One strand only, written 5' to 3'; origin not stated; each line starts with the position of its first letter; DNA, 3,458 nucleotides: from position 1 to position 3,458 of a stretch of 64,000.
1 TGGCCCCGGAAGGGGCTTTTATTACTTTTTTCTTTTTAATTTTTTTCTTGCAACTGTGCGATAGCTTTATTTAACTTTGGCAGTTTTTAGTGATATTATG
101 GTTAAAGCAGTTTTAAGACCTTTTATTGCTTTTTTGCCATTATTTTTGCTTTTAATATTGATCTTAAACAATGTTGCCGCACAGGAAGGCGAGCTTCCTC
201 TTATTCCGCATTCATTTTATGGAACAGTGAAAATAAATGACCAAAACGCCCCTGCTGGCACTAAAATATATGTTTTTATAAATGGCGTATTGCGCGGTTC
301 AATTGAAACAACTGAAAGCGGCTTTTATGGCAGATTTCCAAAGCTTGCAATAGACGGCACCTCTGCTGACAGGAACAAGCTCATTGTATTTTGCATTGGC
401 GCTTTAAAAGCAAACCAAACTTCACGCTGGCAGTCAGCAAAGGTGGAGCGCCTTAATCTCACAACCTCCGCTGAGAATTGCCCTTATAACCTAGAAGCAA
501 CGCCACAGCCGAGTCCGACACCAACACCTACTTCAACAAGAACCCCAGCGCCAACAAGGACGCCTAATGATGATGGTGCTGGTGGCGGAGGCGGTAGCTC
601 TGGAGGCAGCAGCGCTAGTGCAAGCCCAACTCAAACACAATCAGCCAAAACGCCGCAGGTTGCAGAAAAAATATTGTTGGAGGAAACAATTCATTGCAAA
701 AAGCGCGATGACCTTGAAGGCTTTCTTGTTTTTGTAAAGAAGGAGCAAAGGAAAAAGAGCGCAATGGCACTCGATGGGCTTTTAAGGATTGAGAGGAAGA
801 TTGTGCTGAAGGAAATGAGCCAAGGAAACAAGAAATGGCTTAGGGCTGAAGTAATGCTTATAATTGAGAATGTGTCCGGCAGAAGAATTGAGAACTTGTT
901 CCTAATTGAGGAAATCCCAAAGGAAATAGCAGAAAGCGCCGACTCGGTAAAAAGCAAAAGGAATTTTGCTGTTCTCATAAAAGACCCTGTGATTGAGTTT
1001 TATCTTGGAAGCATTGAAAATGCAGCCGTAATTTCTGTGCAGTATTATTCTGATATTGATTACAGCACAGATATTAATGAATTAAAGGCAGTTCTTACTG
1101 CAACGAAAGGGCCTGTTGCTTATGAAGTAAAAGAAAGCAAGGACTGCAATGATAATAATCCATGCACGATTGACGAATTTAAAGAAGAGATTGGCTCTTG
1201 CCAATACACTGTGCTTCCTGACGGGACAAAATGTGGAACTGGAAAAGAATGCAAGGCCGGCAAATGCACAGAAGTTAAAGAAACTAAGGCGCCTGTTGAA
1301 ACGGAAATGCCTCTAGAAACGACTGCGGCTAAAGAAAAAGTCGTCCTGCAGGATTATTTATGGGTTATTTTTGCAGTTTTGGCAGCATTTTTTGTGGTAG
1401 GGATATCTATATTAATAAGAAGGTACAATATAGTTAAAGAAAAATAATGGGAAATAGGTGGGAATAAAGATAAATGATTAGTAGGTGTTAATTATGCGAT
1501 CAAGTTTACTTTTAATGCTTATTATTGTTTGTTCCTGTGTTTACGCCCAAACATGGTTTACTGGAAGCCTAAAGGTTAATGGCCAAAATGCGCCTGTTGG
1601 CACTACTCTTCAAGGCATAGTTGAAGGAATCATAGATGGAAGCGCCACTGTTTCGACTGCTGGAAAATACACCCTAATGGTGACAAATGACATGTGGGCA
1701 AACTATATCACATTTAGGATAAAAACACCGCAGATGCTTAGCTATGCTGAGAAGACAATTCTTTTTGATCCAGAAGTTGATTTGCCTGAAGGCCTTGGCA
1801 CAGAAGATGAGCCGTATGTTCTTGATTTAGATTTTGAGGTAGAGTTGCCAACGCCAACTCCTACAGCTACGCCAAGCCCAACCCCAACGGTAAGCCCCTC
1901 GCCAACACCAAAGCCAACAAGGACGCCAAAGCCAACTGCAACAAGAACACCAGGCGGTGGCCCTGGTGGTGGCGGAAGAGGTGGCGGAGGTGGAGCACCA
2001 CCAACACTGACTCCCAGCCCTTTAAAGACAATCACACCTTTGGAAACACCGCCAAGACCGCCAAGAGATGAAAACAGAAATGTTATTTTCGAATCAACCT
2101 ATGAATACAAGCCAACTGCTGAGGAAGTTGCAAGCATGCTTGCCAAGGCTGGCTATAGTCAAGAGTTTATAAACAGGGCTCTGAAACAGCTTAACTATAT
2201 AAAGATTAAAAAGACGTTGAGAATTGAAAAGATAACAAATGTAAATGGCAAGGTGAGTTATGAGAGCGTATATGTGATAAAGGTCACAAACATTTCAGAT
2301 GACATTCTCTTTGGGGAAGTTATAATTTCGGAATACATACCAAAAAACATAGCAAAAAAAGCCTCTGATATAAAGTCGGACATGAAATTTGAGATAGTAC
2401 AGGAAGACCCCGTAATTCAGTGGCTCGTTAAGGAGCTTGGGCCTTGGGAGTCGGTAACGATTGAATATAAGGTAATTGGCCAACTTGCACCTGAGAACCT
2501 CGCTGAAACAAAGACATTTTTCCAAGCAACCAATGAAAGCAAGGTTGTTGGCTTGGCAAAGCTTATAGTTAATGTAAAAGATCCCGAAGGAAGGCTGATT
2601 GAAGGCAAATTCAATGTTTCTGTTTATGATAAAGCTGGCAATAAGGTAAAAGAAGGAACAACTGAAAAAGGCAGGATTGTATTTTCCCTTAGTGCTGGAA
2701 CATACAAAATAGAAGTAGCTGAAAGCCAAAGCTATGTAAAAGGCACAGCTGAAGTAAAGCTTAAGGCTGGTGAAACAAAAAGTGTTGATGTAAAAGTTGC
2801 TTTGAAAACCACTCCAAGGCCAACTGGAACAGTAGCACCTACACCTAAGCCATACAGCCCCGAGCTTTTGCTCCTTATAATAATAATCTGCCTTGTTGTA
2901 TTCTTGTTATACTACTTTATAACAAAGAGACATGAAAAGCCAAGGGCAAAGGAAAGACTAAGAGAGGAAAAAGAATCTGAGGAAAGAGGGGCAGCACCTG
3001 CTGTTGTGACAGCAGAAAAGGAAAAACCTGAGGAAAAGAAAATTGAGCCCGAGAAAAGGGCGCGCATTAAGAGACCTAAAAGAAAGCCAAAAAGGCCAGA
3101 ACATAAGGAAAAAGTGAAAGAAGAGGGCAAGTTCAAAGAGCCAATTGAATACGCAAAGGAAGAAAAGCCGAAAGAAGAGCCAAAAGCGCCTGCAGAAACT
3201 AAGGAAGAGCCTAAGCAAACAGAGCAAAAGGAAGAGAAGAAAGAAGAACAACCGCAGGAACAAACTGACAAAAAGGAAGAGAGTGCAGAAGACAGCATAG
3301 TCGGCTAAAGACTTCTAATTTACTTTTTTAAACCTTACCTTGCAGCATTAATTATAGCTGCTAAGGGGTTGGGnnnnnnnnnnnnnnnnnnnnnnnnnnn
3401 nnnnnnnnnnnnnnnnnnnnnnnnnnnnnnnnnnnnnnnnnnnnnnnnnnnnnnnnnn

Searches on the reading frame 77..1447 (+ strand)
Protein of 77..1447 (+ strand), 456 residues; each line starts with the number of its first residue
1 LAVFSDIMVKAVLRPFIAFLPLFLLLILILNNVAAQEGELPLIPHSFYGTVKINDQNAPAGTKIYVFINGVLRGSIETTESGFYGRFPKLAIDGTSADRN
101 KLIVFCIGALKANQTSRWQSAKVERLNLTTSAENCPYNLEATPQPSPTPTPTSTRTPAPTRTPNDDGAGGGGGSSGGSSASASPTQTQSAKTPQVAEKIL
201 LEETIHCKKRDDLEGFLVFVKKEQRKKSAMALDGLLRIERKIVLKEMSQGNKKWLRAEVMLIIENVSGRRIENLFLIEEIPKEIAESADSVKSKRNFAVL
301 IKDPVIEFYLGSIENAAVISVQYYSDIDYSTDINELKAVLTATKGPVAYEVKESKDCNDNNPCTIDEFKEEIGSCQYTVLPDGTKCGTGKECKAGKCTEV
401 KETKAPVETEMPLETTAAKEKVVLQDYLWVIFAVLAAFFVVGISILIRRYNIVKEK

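Call 9: search_protein_families(library=pfam, proteins=[window:77-1447:+], max_evalue=0.01)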
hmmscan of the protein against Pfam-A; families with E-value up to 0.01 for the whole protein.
window:77-1447:+ (456 aa): 2 families
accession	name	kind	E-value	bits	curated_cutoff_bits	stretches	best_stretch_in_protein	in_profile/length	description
PF00526.23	Dicty_CTDC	-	0.00084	19.5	27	1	356-366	1-11/24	Dictyostelium (slime mold) repeat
PF11024.13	DGF-1_4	-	0.0084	17.3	27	0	141-204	9-60/75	Dispersed gene family protein 1 of Trypanosoma cruzi region 4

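Call 15: search_protein_families(library=ncbifam, proteins=[window:77-1447:+], max_evalue=1)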
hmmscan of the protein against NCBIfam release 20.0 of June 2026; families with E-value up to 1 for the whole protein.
window:77-1447:+ (456 aa): 2 families
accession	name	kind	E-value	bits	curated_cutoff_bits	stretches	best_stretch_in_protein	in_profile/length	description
NF052345.1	S_layer_anammox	exception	0.26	8.5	1400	1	141-166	1284-1311/1596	Kustd1514 family S-layer glycoprotein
NF033845.1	MSCRAMM_ClfB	exception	0.89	7.4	999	0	139-189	554-606/871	MSCRAMM family adhesin clumping factor ClfB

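Call 66: find_homologous_proteins(query=window:77-1447:+, max_evalue=0.001)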
Query window:77-1447:+ (456 aa): 8 proteins with E <= 0.001 among 8000 candidates.
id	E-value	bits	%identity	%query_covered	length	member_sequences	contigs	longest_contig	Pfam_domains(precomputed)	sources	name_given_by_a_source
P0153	2.5e-296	1000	100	98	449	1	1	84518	-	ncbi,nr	ncbi:MAG: hypothetical protein N3F05_04355 [Candidatus Diapherotrites archaeon]|nr:hypothetical prot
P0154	4.1e-210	716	70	98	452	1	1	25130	-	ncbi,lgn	ncbi:MAG: hypothetical protein QW400_02780 [Candidatus Diapherotrites archaeon]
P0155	1.0e-170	586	63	93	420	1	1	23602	-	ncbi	ncbi:MAG: hypothetical protein QXK06_03950 [Candidatus Diapherotrites archaeon]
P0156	5.6e-141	488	50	97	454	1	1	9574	-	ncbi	ncbi:MAG: hypothetical protein QXM75_04070 [Candidatus Diapherotrites archaeon]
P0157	7.9e-12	63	34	23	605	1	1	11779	PF00801.27,PF18911.7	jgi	jgi:PKD repeat protein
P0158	7.7e-9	53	33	25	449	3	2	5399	PF17802.8,PF13620.13,PF17210.10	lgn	-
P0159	1.1e-6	46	52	10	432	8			-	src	-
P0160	1.8e-4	39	21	27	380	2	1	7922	-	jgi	-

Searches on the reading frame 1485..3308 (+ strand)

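Call 15: search_protein_families(library=ncbifam, proteins=[window:1485-3308:+], max_evalue=1)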
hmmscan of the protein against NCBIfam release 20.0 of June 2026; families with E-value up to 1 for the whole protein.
window:1485-3308:+ (607 aa): 13 families
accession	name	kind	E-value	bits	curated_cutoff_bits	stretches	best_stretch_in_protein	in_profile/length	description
NF052345.1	S_layer_anammox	exception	0.00019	18.9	1400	1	392-460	1343-1413/1596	Kustd1514 family S-layer glycoprotein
TIGR03348.1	VI_IcmF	equivalog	0.034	12.1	388.15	1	455-514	26-85/1168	type VI secretion system membrane subunit TssM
NF041554.1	SA1362_fam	subfamily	0.037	14.2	42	1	462-487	31-56/70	SA1362 family protein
NF040788.1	S-lay_SlaB_Mtsph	equivalog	0.046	12.6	700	1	360-440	123-197/416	S-layer protein SlaB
NF045999.1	MAG1140_fam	equivalog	0.053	13.7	35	1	461-485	10-34/126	MAG1140 family protein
NF046005.2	near_gluc_PtsG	equivalog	0.12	12.6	45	1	464-494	13-43/85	MPN207a family PTS transporter accessory protein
TIGR02205.1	septum_zipA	equivalog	0.16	12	119.65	1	462-595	6-141/284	cell division protein ZipA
NF045516.2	SepX_GlpR_1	exception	0.17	11.7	160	1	463-596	6-142/293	divisome protein SepX/GlpR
NF005844.0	PRK07764.1-3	equivalog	0.18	10.5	964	1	511-601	410-504/841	DNA polymerase III subunit gamma and tau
TIGR03593.1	yidC_nterm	equivalog_domain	0.22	11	58.25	1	462-519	4-69/363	membrane protein insertase YidC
NF047550.1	LIC_12071_fam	equivalog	0.26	10.5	350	1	464-585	225-314/337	LIC_12071 family protein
NF033186.1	internalin_K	exception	0.29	9.5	1100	1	117-151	507-541/604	class 1 internalin InlK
NF047418.1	teichoic_AuxB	equivalog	0.69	8.8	300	0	482-601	185-302/345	lipoteichoic acid stability factor AuxB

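Call 17: search_protein_families(library=pfam, proteins=[window:1485-3308:+], max_evalue=0.01)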
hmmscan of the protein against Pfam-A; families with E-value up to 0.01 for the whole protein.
window:1485-3308:+ (607 aa): 3 families
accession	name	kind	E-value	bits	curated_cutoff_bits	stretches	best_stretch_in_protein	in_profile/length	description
PF13620.12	CarboxypepD_reg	-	0.00011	22.9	32.3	1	364-438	6-81/82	Carboxypeptidase regulatory-like domain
PF06365.17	CD34_antigen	-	0.0004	20.9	26.3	1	457-519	102-171/204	CD34/Podocalyxin family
PF14900.11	DUF4493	-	0.0031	17.8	27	1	368-441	30-108/226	Domain of unknown function (DUF4493)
